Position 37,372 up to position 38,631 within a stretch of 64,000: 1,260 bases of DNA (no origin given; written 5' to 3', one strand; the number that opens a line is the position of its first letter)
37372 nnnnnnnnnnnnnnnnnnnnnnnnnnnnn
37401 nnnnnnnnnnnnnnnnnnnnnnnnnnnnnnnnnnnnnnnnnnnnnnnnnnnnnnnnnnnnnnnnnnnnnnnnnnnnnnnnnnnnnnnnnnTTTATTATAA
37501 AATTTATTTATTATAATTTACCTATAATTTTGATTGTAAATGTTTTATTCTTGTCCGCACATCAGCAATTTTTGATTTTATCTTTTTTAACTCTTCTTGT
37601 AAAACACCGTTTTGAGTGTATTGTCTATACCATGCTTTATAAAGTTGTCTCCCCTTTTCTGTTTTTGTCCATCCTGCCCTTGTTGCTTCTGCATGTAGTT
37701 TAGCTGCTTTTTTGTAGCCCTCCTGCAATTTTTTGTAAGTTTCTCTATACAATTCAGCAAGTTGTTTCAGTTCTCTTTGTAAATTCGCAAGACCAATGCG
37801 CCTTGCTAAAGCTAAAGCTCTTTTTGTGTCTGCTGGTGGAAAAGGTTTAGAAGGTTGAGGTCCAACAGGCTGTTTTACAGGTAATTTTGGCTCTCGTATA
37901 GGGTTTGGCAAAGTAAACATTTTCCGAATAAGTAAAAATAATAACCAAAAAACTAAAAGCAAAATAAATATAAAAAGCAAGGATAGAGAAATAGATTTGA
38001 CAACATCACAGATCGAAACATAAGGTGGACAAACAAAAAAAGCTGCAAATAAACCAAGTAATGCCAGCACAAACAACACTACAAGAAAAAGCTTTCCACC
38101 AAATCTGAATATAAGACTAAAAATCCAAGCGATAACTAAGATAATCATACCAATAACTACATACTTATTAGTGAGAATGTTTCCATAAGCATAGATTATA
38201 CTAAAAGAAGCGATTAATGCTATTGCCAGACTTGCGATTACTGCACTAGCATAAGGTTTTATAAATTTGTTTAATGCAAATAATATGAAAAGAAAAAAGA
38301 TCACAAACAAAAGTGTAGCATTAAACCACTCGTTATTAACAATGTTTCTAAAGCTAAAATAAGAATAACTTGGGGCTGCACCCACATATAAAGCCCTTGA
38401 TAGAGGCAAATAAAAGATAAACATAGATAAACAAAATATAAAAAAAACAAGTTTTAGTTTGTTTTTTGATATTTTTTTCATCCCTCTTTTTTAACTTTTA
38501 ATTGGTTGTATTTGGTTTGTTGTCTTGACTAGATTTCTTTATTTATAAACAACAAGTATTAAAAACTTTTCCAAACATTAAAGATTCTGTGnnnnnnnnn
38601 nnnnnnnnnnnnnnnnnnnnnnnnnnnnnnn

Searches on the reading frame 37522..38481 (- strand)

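Call 22: search_protein_families(library=pfam, proteins=[window:37522-38481:-], max_evalue=0.001)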
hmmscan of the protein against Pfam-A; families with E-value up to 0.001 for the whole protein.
window:37522-38481:- (319 aa): 0 families

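Call 64: search_protein_families(library=ncbifam, proteins=[window:37522-38481:-], max_evalue=1)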
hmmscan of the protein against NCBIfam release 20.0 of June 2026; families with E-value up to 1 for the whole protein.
window:37522-38481:- (319 aa): 2 families
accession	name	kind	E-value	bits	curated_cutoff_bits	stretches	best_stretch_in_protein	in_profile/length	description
TIGR04211.1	SH3_and_anchor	equivalog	0.15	11.7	65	1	231-317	68-160/198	TIGR04211 family SH3 domain-containing protein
NF045487.1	ASRP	equivalog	0.33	9.5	300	1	234-318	395-475/593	archaea-specific SMC-related protein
